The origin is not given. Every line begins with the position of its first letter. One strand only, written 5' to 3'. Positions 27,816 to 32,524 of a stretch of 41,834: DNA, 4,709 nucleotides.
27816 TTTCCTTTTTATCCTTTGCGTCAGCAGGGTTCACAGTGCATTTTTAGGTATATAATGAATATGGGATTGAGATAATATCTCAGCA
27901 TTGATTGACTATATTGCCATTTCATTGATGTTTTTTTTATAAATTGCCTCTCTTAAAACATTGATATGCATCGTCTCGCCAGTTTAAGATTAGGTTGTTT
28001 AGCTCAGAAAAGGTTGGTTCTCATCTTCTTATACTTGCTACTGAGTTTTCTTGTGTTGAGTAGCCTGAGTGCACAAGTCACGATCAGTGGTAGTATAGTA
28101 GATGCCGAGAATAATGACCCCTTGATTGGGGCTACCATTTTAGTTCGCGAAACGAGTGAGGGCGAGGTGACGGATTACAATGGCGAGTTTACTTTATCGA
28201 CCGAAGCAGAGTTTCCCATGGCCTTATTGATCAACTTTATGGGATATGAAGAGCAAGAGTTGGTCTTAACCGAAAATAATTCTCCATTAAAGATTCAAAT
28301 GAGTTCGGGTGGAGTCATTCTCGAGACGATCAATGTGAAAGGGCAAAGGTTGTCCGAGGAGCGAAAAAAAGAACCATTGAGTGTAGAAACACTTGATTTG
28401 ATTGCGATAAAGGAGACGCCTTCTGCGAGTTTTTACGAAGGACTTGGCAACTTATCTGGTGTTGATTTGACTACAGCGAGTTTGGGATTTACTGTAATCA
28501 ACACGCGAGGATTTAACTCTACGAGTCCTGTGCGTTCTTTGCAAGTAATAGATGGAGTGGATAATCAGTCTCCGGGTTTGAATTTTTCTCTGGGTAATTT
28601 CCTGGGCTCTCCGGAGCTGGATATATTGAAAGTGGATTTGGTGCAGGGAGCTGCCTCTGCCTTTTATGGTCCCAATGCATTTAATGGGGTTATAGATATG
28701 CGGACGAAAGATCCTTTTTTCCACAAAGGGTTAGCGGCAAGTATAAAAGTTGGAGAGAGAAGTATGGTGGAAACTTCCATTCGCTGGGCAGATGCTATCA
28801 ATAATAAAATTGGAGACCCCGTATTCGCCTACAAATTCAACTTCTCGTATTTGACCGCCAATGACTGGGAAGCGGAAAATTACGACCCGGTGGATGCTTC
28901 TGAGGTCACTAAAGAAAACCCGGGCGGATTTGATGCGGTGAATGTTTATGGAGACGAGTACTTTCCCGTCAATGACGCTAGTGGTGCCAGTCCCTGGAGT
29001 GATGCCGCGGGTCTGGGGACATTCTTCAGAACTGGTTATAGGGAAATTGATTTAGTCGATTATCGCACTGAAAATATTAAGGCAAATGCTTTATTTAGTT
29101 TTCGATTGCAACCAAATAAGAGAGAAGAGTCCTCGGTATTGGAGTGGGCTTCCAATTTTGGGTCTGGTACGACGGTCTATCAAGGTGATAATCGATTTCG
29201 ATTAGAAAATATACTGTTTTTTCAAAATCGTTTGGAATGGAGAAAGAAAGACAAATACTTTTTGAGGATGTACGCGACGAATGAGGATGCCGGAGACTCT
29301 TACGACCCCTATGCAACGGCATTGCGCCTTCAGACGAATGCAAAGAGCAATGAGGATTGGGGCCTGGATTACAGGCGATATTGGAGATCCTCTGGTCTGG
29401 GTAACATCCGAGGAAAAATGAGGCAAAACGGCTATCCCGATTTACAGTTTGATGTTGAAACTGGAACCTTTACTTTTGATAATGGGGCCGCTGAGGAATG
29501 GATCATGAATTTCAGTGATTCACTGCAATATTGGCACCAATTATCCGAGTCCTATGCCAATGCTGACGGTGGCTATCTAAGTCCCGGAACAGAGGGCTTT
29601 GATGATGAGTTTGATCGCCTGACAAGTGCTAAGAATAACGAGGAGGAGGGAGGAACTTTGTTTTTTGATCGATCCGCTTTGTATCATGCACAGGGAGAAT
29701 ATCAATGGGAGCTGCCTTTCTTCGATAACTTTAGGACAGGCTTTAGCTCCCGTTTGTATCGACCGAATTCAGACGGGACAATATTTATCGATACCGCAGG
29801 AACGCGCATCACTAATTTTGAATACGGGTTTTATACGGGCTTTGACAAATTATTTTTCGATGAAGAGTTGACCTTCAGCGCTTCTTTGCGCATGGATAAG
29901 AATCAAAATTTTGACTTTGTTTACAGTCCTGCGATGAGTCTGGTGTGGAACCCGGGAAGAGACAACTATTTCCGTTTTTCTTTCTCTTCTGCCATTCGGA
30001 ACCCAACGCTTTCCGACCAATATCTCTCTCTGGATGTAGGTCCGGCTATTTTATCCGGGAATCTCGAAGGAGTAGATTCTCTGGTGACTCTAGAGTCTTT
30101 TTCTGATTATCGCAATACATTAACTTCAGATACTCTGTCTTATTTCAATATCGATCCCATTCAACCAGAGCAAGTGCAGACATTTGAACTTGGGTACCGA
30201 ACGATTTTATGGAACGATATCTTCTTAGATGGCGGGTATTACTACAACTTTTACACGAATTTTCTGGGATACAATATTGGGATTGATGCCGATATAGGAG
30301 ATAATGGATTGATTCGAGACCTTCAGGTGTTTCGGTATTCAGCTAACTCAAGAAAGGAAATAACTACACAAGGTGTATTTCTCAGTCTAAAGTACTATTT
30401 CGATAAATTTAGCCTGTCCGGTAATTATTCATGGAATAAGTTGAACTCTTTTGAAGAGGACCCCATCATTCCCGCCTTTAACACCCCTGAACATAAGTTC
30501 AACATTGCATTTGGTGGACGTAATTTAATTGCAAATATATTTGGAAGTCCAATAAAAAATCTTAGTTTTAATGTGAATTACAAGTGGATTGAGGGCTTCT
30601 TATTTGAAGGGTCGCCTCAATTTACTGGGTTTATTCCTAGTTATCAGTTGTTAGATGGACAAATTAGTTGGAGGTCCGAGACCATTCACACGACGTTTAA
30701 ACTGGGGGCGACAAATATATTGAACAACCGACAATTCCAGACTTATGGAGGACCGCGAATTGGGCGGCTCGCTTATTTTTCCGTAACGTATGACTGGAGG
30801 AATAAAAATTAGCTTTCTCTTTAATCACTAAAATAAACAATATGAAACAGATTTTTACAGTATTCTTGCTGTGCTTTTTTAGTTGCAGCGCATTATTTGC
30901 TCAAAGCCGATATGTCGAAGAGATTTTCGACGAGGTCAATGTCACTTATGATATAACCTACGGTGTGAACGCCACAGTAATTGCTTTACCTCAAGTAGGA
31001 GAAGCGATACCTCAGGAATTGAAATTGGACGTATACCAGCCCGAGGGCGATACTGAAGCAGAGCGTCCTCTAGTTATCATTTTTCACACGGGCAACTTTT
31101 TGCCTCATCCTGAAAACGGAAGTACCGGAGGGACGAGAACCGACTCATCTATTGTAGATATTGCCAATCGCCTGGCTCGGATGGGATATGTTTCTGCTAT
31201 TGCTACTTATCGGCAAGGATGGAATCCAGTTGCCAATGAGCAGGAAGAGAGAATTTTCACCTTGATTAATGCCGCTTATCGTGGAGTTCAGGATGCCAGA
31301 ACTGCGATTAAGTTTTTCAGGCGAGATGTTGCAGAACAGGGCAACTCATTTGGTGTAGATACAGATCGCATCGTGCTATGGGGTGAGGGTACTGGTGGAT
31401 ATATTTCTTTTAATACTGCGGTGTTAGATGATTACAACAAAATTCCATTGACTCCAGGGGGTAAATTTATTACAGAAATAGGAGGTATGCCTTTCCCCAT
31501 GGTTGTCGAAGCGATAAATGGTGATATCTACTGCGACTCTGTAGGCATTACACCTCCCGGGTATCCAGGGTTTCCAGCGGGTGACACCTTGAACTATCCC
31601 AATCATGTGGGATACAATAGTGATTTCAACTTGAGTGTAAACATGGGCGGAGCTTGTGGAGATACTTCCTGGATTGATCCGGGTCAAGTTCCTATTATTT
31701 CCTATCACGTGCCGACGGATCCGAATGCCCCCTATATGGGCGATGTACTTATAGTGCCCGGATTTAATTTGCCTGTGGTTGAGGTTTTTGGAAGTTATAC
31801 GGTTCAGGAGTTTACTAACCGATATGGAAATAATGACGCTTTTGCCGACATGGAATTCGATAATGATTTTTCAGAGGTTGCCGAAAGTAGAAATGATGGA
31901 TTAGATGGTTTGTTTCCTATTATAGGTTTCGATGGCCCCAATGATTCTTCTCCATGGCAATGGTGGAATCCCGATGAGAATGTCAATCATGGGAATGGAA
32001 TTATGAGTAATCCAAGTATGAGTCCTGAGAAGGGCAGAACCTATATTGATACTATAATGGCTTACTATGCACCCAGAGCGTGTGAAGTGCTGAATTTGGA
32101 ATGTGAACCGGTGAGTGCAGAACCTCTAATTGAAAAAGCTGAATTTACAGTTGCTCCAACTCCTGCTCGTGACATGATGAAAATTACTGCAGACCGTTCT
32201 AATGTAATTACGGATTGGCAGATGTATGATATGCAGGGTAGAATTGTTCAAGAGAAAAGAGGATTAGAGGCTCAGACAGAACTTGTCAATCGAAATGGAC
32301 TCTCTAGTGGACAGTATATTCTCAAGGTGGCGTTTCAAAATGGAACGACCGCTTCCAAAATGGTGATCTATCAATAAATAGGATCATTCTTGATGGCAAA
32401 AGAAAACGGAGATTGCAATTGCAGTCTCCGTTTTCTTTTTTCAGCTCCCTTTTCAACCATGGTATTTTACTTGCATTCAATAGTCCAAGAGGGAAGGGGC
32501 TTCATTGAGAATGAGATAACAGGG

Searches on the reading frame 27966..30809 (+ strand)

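Call 51: search_protein_families(library=pfam, proteins=[window:27966-30809:+], max_evalue=0.001)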
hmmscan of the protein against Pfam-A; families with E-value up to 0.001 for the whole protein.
window:27966-30809:+ (948 aa): 4 families
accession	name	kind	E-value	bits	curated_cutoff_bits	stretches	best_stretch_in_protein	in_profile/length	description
PF13715.12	CarbopepD_reg_2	-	1.3e-16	60.8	32.2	1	40-124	1-88/88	CarboxypepD_reg-like domain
PF07715.20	Plug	-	8.7e-10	39.5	23.9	1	134-242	3-107/107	TonB-dependent Receptor Plug Domain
PF13620.12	CarboxypepD_reg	-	1e-06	29.4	32.3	1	39-110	1-79/82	Carboxypeptidase regulatory-like domain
PF23591.1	CILP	-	0.00085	19.7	27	0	36-102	3-66/90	Cartilage intermediate layer protein 1-like domain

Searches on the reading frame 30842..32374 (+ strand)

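Call 51: search_protein_families(library=pfam, proteins=[window:30842-32374:+], max_evalue=0.001)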
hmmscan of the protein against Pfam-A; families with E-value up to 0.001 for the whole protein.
window:30842-32374:+ (511 aa): 2 families
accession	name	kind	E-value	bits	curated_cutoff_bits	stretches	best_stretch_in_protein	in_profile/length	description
PF18962.6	Por_Secre_tail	-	3.3e-09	37.4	27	1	439-509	3-75/75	Secretion system C-terminal sorting domain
PF20434.5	BD-FAE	-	1.3e-06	28.6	26.8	1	62-198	1-112/215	BD-FAE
